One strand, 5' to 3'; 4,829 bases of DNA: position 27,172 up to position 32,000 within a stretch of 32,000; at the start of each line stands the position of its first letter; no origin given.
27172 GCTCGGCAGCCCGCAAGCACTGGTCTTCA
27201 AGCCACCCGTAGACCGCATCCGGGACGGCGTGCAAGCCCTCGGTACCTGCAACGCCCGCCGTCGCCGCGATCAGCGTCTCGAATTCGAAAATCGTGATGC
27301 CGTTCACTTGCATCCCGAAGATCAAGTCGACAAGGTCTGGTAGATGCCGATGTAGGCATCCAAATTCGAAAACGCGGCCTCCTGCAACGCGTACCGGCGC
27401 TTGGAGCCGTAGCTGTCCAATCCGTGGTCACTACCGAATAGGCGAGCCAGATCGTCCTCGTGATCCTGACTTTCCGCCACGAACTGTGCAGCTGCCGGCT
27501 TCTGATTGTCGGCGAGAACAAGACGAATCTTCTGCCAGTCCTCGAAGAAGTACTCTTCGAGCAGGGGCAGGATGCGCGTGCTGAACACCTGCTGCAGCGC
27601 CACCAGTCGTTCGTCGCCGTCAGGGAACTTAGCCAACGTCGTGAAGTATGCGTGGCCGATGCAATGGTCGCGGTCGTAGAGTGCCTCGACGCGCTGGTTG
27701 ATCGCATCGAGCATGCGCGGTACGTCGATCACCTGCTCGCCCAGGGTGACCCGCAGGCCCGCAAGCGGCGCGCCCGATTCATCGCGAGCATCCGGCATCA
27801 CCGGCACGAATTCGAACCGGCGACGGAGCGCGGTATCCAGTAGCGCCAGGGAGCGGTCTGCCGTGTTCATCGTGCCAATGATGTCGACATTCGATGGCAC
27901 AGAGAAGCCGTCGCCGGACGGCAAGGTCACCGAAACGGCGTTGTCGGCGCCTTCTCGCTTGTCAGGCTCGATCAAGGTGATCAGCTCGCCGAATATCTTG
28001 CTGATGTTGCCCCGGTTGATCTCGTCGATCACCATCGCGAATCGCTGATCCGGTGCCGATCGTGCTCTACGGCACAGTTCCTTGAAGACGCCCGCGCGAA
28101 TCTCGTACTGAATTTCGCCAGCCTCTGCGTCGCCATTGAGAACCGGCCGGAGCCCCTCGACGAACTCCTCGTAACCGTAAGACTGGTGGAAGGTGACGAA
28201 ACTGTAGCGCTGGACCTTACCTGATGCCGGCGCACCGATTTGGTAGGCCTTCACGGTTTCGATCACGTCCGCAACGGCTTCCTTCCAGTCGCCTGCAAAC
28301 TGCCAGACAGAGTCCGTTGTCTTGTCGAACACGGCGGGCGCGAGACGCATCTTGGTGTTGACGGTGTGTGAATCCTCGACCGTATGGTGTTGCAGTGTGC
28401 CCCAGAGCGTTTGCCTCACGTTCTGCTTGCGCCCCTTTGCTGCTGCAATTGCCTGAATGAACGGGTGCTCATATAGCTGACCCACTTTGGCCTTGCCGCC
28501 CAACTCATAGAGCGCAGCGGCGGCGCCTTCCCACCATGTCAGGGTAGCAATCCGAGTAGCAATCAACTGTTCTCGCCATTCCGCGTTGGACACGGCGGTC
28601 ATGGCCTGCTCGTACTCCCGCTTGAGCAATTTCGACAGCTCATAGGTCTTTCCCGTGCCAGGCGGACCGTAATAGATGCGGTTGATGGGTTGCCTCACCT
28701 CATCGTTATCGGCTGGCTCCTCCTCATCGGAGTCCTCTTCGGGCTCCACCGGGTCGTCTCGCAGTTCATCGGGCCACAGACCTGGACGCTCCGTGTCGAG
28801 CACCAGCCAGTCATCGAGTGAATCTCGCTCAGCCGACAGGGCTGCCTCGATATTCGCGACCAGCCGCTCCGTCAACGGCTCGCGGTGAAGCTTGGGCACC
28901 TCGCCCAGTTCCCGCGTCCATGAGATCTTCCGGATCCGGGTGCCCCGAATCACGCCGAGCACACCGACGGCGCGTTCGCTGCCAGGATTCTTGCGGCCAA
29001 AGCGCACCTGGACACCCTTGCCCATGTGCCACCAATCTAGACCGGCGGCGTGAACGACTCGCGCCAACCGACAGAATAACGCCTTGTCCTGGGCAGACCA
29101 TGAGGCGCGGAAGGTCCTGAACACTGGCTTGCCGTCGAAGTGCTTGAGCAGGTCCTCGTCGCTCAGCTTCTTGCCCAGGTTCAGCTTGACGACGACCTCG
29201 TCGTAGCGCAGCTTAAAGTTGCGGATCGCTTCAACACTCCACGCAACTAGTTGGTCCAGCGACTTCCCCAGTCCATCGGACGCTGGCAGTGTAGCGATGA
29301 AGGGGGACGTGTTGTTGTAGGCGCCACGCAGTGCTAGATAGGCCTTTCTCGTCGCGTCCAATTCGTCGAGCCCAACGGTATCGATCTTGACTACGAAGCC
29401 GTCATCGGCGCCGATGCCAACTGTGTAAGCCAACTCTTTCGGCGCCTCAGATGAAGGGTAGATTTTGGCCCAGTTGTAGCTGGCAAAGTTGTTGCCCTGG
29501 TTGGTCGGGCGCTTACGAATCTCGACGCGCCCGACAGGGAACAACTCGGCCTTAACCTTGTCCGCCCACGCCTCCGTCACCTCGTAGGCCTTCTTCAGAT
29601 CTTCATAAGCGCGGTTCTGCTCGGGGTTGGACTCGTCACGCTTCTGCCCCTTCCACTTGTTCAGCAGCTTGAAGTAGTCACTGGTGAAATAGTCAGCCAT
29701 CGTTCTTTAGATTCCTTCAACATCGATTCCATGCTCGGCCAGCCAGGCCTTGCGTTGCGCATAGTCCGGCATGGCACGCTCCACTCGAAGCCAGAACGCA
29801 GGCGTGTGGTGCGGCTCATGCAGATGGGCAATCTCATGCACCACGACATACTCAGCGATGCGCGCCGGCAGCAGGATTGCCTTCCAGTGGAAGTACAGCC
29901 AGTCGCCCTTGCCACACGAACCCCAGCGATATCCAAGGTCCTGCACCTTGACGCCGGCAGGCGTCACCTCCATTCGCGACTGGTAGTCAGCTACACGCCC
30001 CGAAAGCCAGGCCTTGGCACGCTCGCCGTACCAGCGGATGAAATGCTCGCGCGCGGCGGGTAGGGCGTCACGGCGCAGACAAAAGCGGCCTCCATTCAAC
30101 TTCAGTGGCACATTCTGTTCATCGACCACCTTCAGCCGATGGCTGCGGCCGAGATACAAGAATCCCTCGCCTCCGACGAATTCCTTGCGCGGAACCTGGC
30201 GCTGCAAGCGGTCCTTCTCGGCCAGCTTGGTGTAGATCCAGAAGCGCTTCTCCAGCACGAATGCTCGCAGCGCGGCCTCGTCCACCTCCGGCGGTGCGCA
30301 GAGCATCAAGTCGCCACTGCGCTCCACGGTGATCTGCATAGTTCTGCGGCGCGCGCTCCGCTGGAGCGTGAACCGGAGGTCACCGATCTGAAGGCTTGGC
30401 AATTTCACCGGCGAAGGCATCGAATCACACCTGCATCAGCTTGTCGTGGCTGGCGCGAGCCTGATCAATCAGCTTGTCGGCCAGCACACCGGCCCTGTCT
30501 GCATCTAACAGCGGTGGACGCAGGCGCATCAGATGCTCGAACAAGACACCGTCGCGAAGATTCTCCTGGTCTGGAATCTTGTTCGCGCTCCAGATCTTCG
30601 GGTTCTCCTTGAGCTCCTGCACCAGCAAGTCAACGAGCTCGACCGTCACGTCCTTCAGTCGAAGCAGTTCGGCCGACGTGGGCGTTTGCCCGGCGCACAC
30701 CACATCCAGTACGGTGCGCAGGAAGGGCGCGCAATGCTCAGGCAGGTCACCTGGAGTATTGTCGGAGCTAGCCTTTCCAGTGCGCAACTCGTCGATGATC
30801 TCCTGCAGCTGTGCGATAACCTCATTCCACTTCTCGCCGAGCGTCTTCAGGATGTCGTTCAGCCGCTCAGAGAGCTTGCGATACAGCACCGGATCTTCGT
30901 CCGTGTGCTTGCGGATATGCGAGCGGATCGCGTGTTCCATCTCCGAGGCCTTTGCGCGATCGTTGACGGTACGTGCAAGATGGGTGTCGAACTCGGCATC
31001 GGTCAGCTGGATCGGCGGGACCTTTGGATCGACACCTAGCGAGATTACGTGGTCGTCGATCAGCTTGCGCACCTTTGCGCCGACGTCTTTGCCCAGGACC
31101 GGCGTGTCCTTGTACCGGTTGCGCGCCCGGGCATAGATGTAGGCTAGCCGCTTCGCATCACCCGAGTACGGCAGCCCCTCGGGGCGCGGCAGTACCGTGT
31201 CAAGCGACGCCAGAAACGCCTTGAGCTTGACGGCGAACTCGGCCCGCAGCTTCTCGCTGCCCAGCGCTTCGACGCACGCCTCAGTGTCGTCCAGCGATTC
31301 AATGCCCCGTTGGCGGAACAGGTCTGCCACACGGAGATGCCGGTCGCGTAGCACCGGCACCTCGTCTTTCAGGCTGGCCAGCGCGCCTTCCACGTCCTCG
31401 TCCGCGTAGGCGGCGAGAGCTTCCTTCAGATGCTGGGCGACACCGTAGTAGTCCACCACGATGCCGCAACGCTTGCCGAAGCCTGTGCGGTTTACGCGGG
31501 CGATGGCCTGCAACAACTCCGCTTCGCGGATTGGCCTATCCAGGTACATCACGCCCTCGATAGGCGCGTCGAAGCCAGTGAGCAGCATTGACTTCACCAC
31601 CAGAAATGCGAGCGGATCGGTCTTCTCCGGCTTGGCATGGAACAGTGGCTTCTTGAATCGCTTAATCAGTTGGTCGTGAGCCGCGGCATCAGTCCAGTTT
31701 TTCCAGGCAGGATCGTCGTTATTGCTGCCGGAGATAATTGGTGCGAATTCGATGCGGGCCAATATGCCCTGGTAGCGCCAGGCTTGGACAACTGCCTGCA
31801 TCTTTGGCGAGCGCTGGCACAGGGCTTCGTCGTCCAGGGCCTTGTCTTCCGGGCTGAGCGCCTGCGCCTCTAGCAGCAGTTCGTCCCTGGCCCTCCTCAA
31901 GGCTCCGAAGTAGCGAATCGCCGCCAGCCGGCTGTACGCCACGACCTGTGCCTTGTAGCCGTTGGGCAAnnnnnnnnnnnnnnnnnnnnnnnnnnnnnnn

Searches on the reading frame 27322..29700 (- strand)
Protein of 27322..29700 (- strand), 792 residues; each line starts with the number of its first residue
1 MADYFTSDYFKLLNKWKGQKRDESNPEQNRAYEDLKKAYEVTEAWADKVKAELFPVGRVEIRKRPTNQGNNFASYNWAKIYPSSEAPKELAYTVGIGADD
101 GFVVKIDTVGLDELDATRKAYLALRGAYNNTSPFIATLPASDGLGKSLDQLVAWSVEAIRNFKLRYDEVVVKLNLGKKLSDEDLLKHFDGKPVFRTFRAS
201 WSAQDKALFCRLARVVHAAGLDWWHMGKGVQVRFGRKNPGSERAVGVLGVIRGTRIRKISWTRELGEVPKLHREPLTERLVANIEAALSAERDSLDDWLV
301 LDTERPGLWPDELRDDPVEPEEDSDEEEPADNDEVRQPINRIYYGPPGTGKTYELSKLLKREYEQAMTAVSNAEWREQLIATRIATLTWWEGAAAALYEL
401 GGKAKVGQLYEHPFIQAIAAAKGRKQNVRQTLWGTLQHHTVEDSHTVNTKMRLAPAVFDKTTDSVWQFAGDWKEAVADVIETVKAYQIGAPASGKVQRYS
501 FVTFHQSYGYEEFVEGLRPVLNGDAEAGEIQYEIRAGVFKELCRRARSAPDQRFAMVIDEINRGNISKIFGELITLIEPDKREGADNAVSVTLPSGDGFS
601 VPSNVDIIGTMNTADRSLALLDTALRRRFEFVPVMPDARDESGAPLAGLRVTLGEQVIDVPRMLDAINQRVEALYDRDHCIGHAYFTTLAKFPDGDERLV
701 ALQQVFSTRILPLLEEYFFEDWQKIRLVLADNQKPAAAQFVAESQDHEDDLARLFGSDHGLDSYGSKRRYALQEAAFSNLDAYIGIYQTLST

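Call 28: search_protein_families(library=pfam, proteins=[window:27322-29700:-], max_evalue=0.001)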
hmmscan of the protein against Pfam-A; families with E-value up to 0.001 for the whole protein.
window:27322-29700:- (792 aa): 1 family
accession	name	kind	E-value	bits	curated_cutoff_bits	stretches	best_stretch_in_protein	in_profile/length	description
PF07728.20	AAA_5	-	8.8e-12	45.6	22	1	501-629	30-139/139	AAA domain (dynein-related subfamily)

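Call 66: search_protein_families(library=padloc, proteins=[window:27322-29700:-], max_evalue=0.001)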
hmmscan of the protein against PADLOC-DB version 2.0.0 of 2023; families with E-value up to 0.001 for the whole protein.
window:27322-29700:- (792 aa): 2 families
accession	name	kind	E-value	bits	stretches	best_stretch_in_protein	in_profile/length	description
PDLC03547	REase_II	-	1.1e-17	61.8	1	502-630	295-439/585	Type II restriction enzyme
PDLC03448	REase_II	-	1.9e-09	34.2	1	526-672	595-759/857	Type II restriction enzyme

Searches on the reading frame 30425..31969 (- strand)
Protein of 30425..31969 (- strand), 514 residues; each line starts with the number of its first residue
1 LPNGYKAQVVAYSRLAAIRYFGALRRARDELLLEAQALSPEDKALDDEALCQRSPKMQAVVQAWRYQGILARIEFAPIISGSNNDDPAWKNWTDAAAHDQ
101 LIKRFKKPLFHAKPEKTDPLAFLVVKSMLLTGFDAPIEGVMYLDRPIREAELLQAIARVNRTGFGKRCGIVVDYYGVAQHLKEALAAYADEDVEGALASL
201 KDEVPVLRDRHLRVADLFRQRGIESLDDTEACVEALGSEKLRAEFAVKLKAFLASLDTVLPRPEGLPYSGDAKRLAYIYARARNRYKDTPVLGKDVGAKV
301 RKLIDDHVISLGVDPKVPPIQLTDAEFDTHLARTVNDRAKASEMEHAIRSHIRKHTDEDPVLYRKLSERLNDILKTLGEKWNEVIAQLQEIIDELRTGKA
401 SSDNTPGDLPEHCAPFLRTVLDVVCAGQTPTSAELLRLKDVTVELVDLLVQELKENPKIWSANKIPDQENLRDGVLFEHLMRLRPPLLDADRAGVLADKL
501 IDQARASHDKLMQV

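Call 66: search_protein_families(library=padloc, proteins=[window:30425-31969:-], max_evalue=0.001)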
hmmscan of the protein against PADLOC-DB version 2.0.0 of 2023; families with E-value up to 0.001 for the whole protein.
window:30425-31969:- (514 aa): 6 families
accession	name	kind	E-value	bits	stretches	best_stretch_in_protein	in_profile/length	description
PDLC03040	REase_I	-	2.8e-26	89.7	1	74-395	585-919/1029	Type I restriction enzyme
PDLC03041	REase_I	-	5.7e-16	55.7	1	117-191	673-747/1099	Type I restriction enzyme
PDLC03044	REase_I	-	8.3e-14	48.5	1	120-216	631-726/1034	Type I restriction enzyme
PDLC03048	REase_I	-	5.2e-11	39.4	1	118-251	609-743/976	Type I restriction enzyme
PDLC03046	REase_I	-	3.9e-08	29.7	1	119-175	673-729/1025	Type I restriction enzyme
PDLC03045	REase_I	-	9.8e-07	25.1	1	104-164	611-671/995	Type I restriction enzyme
